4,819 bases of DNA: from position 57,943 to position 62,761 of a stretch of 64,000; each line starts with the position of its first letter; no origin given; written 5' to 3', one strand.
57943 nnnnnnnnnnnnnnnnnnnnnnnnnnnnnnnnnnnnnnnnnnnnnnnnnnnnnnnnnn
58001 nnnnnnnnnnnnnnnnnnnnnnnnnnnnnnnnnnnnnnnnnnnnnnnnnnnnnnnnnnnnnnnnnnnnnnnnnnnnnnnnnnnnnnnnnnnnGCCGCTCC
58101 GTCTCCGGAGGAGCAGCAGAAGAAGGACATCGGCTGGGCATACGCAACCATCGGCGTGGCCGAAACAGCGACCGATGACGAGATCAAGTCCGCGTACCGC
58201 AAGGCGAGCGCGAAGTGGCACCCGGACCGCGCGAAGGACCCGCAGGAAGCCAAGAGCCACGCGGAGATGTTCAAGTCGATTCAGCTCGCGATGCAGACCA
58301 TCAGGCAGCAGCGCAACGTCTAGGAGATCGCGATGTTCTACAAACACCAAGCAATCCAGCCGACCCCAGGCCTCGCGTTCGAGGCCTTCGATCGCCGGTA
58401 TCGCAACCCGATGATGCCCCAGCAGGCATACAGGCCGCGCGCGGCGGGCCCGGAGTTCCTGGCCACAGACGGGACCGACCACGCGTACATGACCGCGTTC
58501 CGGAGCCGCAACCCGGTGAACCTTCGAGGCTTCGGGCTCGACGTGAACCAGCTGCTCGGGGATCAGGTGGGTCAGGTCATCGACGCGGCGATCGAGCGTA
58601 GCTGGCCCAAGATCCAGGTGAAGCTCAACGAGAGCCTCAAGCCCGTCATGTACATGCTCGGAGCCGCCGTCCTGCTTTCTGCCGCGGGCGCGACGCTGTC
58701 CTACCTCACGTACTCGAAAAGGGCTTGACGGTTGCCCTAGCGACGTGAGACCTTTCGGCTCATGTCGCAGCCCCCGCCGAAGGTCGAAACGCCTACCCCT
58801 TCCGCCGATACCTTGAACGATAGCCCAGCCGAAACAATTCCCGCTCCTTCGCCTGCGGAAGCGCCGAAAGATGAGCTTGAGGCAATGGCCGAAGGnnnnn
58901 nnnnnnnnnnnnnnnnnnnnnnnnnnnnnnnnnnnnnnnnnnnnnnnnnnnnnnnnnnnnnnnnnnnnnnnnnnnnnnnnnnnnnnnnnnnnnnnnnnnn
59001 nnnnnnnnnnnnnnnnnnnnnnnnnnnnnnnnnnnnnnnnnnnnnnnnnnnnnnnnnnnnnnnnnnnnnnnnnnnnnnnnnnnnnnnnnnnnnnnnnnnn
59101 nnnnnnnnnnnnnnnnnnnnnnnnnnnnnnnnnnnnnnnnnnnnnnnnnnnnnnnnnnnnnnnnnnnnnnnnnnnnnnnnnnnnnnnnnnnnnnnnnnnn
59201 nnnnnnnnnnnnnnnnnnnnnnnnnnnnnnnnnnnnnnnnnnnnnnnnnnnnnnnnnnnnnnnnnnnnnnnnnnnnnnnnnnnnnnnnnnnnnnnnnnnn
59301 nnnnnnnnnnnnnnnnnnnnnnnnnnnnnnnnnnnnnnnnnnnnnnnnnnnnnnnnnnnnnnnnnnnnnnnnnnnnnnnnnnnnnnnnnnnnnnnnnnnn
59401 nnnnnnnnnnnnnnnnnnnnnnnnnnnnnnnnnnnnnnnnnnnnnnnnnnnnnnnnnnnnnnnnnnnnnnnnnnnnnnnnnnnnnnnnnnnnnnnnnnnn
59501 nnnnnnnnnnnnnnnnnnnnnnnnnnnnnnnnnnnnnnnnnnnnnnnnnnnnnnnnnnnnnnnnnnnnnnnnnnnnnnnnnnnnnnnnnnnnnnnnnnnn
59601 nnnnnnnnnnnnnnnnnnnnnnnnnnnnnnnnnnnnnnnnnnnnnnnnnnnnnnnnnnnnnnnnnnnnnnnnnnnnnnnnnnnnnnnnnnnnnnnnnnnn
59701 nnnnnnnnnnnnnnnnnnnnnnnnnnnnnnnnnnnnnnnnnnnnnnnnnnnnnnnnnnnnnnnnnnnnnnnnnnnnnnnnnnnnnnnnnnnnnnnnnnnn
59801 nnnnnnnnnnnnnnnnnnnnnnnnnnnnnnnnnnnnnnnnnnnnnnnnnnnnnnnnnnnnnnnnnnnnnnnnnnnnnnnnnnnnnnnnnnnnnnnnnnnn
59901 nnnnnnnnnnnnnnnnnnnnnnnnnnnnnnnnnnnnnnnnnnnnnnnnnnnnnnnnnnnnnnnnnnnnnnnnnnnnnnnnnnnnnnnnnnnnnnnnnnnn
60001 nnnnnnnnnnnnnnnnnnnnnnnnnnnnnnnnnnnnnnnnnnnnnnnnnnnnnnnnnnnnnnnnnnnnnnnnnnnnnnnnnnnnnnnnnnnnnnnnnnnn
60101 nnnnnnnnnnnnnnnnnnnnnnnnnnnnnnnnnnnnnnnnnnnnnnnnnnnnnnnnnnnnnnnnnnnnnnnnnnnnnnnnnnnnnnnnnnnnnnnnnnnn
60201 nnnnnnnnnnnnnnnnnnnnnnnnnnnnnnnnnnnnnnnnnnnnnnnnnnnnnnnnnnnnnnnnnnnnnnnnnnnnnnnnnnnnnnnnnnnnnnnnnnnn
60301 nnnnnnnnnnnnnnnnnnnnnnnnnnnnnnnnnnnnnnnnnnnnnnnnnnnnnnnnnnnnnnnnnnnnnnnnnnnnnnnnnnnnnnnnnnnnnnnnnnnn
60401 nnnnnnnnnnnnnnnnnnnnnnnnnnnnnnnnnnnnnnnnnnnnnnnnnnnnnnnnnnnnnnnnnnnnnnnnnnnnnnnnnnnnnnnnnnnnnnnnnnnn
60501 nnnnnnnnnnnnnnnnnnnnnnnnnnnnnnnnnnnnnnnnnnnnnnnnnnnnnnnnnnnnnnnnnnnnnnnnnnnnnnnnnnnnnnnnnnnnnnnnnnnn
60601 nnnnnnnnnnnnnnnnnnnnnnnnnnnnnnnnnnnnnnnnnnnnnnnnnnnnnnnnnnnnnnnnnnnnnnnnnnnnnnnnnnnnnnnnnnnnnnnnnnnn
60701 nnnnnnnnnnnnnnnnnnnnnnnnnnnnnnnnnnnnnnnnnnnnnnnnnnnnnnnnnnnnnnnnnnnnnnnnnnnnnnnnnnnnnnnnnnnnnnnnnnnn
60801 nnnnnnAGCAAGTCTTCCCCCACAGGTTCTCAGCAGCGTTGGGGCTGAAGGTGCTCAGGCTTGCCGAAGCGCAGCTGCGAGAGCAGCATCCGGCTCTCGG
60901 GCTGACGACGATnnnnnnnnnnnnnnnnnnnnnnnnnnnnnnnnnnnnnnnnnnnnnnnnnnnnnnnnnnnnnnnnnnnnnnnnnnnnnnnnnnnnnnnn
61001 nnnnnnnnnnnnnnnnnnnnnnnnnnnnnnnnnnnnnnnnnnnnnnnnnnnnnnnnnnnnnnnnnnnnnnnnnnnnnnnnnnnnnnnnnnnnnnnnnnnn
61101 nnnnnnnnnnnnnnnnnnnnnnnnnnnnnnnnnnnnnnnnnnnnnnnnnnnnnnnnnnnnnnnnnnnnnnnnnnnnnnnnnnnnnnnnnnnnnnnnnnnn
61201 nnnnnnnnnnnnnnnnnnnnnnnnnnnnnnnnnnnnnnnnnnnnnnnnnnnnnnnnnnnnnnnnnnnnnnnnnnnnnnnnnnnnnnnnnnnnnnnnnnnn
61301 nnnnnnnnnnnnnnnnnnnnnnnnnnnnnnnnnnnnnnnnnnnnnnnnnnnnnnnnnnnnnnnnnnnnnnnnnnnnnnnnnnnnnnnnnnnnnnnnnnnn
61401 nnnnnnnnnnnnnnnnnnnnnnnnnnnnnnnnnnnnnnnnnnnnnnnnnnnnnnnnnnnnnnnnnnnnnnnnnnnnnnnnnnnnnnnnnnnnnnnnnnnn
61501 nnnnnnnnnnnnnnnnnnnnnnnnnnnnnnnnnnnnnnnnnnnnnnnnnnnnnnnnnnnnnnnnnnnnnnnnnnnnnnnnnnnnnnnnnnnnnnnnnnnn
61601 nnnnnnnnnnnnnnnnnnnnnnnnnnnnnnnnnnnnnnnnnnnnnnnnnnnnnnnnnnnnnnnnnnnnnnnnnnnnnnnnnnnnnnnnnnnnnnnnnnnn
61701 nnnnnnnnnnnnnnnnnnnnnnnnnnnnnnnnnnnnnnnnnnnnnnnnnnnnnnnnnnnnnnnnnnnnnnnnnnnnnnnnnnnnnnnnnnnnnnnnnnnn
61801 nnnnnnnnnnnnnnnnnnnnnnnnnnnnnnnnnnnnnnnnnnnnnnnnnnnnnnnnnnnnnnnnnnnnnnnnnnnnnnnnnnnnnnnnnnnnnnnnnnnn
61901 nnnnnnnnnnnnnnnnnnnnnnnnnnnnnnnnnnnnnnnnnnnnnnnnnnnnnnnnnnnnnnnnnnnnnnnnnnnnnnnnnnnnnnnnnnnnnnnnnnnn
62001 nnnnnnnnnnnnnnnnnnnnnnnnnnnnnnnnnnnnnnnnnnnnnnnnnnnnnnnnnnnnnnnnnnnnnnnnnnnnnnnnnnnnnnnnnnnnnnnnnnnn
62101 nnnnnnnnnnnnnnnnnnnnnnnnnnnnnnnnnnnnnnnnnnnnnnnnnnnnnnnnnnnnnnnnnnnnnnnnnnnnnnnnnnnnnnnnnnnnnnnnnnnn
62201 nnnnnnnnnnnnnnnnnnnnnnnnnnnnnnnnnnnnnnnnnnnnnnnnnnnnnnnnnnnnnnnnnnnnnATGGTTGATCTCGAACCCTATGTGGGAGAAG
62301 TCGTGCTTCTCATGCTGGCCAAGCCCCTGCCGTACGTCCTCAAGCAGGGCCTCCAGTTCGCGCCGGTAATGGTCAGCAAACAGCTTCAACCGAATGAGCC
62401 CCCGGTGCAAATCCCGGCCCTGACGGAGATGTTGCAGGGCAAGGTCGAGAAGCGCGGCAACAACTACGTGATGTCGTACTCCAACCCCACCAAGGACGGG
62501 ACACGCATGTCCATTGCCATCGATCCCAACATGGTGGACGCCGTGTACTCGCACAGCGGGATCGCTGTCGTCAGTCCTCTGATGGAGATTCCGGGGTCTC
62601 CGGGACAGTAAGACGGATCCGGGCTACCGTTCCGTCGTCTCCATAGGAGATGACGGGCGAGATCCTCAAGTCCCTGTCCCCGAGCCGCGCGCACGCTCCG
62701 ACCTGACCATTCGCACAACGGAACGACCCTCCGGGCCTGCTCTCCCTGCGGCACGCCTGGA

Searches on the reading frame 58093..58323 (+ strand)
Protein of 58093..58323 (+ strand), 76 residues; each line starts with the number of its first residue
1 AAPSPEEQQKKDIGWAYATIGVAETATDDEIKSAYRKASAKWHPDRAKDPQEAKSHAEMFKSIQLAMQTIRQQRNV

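Call 55: search_dna_similar(query=window:58093-58323:+, collection=phages, mode=protein, max_evalue=0.001, max_rows=25, rows=spread)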
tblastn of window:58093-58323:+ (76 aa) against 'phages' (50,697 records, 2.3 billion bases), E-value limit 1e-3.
Records with a match: 36; places in all: 37; records where one place covers at least 80% of the query: 2.
Best place of each record, by identity: <60% 36.
By first word of the organism name: Pseudomonas 11; Prevotella 6; Bacteriophage 5; uncultured 3; Acinetobacter 2; Listeria 2; Enterococcus 1; Edwardsiella 1; Sinorhizobium 1; Escherichia 1; and 3 more.
By host as written in the record: - 13; Prevotella sp. 6; Pseudomonas aeruginosa PAO1 5; Pseudomonas aeruginosa 3; Listeria monocytogenes 2; Enterococcus faecalis 1; Edwardsiella piscicida EIB202 1; Sinohrizobium meliloti NRRL L-50 1; and 4 more.
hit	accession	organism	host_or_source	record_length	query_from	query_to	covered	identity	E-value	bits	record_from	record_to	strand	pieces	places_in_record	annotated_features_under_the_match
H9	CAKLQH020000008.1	Acinetobacter phage MD-2021a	not known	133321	4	61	76%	48.3%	2e-7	51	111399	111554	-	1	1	dnaJ: chaperone protein DnaJ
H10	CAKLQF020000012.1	Acinetobacter phage MD-2021a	not known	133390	4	61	76%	48.3%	2e-7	51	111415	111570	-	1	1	dnaJ: chaperone protein DnaJ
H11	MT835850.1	Bacteriophage sp.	human fecal samples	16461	17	74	76%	44.1%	4e-7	50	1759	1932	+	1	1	record has no annotation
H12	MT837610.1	Bacteriophage sp.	human fecal samples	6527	16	76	80%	41.3%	3e-5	45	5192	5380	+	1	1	record has no annotation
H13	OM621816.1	Edwardsiella phage vB_EpM_ZHS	Edwardsiella piscicida EIB202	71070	3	55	70%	45.3%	6e-5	44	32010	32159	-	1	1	chaperone protein | hypothetical protein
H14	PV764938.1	Sinorhizobium phage Phosso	Sinohrizobium meliloti NRRL L-50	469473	7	71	86%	36.9%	8e-4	41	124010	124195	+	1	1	chaperonin DnaJ-like protein | hypothetical protein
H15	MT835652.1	Bacteriophage sp.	human fecal samples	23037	17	70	71%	41.8%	4e-5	45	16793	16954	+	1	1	record has no annotation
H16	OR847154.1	Listeria phage LM 4-11-1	Listeria monocytogenes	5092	17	70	71%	40.7%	2e-5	45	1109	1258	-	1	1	record has no annotation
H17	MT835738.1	Bacteriophage sp.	human fecal samples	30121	17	70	71%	40.7%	4e-4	42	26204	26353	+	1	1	record has no annotation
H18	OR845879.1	Escherichia phage ECO95 1-6-1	Escherichia coli O157:H7 ATCC 43895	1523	17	70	71%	38.9%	1e-4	44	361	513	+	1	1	record has no annotation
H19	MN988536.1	Rhizobium phage RHph_N65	Rhizobium phaseoli INC1-2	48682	5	52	63%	43.8%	9e-5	44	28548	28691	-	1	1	putative protease/scaffold protein | hypothetical protein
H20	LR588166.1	Pseudomonas phage vB_PaeM_MIJ3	-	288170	20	68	64%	42.9%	3e-5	45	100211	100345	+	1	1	dnaJ: Chaperone protein DnaJ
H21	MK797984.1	Pseudomonas phage vB_PaeM_PA5oct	-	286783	20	68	64%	42.9%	3e-5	45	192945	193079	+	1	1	chaperone protein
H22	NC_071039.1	Pseudomonas phage vB_PaeM_PA5oct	-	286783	20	68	64%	42.9%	3e-5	45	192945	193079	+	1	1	chaperone protein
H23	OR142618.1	Pseudomonas phage Callisto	Pseudomonas aeruginosa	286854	20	68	64%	42.9%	3e-5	45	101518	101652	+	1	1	dnaJ: chaperone protein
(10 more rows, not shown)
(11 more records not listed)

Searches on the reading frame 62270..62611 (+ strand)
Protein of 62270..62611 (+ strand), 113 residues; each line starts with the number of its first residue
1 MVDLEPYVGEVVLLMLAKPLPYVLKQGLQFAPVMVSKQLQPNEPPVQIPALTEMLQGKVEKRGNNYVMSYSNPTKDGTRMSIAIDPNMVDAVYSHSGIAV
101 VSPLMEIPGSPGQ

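Call 93: find_encoding_contigs(protein=window:62270-62611:+, flank=10000, max_places=2)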
Protein window:62270-62611:+ (113 aa): 2 contigs read that carry it; 1 place shown.
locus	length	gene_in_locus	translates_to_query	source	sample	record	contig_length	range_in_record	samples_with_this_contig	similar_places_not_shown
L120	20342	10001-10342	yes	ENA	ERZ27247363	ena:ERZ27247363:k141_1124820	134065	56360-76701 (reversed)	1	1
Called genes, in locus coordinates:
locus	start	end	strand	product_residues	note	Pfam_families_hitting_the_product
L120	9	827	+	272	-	-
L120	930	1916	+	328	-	-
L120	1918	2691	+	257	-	-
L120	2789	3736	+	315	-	-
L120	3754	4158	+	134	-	PF05433:Rick_17kDa_Anti (weak)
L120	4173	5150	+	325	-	-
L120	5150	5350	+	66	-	-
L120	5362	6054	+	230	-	PF00226:DnaJ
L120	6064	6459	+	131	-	-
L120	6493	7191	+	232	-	-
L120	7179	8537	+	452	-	-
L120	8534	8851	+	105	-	-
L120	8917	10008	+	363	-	PF20706:GT4-conflict, PF00534:Glycos_transf_1, PF13692:Glyco_trans_1_4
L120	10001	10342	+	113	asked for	-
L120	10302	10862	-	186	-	-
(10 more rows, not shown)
